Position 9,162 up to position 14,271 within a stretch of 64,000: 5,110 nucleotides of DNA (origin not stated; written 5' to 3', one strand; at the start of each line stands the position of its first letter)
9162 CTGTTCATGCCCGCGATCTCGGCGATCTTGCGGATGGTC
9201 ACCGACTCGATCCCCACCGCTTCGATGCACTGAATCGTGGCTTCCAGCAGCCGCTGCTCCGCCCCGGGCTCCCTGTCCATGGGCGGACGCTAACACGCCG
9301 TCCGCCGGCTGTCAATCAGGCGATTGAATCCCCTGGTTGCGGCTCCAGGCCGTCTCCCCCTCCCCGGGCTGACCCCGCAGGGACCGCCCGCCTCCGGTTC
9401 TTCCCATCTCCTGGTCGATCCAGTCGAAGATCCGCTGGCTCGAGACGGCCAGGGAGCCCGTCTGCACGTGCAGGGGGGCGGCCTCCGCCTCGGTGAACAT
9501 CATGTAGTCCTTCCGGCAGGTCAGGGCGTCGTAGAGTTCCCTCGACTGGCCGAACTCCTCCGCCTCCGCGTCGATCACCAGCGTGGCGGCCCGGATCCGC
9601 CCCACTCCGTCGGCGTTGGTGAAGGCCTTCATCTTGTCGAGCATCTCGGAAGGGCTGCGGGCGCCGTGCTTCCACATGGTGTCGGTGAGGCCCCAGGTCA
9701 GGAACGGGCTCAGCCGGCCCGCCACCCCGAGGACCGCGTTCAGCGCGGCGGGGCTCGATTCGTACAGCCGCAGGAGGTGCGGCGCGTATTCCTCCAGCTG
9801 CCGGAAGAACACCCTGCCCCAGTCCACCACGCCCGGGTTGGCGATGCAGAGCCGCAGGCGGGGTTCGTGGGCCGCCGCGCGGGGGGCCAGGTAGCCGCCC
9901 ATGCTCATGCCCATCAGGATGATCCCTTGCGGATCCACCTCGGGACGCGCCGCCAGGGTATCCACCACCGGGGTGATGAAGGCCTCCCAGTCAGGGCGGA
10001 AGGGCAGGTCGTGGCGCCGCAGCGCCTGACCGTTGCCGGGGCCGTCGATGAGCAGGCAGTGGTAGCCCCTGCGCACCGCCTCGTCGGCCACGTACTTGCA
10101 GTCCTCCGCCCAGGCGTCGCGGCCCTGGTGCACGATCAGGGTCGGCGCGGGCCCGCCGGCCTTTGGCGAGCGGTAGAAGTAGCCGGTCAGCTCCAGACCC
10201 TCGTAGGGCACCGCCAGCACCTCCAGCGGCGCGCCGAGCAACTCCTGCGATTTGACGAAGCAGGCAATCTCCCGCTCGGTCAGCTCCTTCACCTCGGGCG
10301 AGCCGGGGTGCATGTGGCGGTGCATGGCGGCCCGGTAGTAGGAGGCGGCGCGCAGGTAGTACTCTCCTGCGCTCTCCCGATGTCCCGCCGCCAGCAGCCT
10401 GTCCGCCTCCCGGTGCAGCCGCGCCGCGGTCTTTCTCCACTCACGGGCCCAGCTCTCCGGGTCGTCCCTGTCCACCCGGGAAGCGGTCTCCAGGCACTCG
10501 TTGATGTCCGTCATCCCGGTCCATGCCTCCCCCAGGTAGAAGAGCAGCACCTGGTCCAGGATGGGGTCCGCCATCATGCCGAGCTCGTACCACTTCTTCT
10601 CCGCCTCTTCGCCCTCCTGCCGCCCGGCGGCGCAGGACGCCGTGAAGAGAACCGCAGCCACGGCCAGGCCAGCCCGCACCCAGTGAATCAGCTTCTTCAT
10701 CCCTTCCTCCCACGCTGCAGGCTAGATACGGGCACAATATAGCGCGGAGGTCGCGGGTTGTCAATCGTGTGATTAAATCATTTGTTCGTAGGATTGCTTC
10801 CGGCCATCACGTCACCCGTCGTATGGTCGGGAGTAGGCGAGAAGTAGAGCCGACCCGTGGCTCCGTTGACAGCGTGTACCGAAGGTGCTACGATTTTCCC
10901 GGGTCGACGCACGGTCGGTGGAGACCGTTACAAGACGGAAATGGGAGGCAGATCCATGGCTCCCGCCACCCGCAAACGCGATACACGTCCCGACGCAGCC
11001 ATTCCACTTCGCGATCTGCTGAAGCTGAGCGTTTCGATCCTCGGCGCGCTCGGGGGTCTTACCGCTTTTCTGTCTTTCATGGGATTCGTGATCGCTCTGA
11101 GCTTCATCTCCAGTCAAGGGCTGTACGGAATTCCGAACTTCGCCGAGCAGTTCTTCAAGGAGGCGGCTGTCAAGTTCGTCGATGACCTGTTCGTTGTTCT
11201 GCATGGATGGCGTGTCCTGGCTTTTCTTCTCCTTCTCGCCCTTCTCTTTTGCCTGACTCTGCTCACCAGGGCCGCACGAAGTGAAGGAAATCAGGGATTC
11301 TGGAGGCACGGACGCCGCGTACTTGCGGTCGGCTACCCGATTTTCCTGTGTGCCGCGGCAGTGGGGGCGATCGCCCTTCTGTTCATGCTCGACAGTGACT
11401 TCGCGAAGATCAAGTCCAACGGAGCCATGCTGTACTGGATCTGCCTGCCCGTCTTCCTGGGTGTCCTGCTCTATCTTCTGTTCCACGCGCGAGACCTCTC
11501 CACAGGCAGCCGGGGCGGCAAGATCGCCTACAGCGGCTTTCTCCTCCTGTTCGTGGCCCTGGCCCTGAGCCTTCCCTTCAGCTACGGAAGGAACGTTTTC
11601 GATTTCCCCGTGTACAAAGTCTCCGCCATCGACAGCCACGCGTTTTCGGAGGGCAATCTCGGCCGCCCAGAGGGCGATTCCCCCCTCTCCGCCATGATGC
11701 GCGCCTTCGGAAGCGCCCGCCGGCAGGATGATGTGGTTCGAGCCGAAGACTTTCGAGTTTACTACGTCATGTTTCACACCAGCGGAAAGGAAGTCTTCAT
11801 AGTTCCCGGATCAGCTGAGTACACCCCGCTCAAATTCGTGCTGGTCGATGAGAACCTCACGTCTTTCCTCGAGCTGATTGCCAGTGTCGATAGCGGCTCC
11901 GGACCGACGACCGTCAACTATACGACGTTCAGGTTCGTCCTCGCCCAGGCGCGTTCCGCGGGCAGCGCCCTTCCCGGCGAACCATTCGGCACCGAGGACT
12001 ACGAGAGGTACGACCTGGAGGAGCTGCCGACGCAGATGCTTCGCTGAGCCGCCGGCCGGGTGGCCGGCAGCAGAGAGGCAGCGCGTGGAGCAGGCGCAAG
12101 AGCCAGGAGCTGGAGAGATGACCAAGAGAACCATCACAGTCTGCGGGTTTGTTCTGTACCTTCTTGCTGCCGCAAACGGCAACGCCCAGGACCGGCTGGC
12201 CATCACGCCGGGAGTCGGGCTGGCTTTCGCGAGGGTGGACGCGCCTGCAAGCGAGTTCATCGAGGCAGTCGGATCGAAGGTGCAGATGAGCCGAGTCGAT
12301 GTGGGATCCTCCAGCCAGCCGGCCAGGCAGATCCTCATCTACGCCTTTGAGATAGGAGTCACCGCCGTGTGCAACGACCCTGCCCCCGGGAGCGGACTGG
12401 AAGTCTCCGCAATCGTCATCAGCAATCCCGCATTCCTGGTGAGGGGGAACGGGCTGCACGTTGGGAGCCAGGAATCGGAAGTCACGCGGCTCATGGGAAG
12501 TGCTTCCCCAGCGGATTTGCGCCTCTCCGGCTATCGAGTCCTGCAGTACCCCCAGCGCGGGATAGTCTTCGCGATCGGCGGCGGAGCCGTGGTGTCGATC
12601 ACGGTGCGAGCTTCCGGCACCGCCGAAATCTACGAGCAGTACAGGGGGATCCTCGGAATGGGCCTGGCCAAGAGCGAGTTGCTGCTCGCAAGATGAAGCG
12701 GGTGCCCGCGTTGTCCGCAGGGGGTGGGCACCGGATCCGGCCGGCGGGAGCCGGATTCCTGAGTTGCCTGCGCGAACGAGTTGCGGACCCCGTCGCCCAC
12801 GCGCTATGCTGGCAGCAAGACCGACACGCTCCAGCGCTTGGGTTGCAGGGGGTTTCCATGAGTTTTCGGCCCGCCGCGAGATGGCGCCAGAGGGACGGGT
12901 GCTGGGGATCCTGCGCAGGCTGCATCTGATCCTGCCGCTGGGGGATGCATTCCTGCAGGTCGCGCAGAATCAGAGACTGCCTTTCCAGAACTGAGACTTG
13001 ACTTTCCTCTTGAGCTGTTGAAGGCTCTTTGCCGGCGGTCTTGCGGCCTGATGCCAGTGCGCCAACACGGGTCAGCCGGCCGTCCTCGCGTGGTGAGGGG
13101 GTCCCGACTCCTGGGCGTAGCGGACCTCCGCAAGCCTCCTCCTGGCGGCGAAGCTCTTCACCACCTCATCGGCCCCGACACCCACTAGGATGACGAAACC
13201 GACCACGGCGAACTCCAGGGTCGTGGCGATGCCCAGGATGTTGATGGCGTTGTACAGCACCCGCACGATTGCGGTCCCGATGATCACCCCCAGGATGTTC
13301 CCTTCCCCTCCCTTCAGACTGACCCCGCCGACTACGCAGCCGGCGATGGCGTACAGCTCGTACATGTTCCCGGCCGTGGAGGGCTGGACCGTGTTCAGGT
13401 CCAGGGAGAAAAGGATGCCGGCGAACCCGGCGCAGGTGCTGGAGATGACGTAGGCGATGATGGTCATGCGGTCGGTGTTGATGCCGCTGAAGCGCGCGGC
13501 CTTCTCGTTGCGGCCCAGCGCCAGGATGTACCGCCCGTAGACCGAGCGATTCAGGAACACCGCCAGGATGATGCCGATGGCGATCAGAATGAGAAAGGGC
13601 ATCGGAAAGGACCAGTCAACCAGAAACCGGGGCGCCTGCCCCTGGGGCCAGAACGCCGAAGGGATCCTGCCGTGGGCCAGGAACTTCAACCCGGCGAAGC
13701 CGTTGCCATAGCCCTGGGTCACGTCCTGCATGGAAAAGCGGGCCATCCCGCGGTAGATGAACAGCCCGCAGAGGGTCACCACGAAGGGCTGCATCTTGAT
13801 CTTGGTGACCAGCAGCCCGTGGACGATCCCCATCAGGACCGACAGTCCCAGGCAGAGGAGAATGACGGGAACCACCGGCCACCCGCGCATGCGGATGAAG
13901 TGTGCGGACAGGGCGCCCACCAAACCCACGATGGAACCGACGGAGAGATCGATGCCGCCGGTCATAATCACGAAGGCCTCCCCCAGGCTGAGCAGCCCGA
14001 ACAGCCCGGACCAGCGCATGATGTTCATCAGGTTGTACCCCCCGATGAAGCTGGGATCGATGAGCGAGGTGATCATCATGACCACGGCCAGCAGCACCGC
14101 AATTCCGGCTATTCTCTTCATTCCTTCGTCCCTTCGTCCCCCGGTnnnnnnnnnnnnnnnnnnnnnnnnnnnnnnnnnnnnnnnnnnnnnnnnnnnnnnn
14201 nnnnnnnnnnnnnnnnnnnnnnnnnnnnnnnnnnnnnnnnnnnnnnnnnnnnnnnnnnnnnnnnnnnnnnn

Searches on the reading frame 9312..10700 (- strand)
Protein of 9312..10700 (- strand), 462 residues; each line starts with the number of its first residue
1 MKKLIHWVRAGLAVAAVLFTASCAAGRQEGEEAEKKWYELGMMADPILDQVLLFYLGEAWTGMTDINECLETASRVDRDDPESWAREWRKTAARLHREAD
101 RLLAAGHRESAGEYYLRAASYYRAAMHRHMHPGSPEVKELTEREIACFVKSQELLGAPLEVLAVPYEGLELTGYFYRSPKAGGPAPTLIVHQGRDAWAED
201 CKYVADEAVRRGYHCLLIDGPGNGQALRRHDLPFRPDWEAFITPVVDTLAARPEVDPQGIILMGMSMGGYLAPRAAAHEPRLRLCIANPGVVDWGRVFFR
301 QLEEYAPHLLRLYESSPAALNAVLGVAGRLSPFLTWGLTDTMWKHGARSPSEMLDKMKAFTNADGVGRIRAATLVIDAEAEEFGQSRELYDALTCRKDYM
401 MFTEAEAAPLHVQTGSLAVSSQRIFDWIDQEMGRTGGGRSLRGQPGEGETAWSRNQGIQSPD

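Call 41: search_protein_families(library=pfam, proteins=[window:9312-10700:-], max_evalue=0.001)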
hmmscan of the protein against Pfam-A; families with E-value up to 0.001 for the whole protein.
window:9312-10700:- (462 aa): 6 families
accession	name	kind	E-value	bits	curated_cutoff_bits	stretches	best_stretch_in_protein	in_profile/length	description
PF12697.13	Abhydrolase_6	-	2.1e-07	32.3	26.3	1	194-388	11-181/217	Alpha/beta hydrolase family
PF06500.17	FrsA-like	-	4e-07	29.6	22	1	83-287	96-295/414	Esterase FrsA-like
PF00326.27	Peptidase_S9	-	1.7e-05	24.9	22.6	1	245-299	51-106/213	Prolyl oligopeptidase family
PF00561.26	Abhydrolase_1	-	2.4e-05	24.6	25.8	1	188-280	3-91/245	alpha/beta hydrolase fold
PF12146.15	Hydrolase_4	-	5e-05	23.2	27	1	190-297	9-117/239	Serine aminopeptidase, S33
PF00756.26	Esterase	-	0.00061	20.1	22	0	232-333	88-196/251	Putative esterase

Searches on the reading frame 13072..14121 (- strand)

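Call 11: search_protein_families(library=pfam, proteins=[window:13072-14121:-])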
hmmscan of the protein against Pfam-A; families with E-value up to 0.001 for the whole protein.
window:13072-14121:- (349 aa): 1 family
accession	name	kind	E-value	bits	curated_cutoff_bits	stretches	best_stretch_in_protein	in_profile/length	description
PF02653.21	BPD_transp_2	-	8.5e-45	153.4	26.8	1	31-313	2-267/269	Branched-chain amino acid transport system / permease component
